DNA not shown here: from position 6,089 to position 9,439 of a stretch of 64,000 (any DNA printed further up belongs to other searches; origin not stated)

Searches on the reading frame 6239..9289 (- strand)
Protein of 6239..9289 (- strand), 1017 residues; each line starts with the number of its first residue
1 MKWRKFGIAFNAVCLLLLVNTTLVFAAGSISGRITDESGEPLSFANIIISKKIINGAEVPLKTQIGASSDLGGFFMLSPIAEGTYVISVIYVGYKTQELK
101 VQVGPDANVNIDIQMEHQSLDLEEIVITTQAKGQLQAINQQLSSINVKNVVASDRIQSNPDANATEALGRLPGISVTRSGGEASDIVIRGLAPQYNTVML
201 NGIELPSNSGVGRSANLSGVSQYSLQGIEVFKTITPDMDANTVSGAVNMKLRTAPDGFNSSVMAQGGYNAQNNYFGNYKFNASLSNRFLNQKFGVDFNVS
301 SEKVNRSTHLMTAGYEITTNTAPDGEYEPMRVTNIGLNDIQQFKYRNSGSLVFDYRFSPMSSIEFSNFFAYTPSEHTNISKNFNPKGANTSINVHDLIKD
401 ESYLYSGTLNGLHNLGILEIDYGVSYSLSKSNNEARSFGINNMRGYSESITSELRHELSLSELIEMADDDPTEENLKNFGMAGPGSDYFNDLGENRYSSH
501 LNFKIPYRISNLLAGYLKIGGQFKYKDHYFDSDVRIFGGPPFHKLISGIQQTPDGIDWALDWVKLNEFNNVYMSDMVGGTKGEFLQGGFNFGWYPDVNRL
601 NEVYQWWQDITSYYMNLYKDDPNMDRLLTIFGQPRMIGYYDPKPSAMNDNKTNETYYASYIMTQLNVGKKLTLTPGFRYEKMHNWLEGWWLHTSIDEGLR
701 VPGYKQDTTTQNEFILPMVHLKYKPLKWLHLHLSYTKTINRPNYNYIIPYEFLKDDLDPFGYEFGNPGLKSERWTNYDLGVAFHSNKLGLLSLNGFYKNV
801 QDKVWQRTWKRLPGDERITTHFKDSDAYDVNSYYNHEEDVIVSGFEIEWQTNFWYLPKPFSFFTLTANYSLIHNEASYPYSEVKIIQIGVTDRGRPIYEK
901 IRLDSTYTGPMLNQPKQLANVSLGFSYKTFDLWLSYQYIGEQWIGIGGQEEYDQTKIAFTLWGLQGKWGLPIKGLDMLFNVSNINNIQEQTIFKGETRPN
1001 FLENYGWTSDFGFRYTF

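Call 24: search_protein_families(library=pfam, proteins=[window:6239-9289:-], max_evalue=0.0001)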
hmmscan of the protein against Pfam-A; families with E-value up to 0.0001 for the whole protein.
window:6239-9289:- (1017 aa): 4 families
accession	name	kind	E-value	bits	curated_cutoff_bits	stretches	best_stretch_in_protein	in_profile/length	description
PF00593.30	TonB_dep_Rec_b-barrel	-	4.2e-26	93.2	27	1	495-984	61-436/436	TonB dependent receptor-like, beta-barrel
PF13715.12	CarbopepD_reg_2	-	1.6e-16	60.5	32.2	1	30-127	1-88/88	CarboxypepD_reg-like domain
PF07715.20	Plug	-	5.4e-13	49.8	23.9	1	148-245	9-106/107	TonB-dependent Receptor Plug Domain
PF13620.12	CarboxypepD_reg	-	3.3e-12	47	32.3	1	29-116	1-82/82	Carboxypeptidase regulatory-like domain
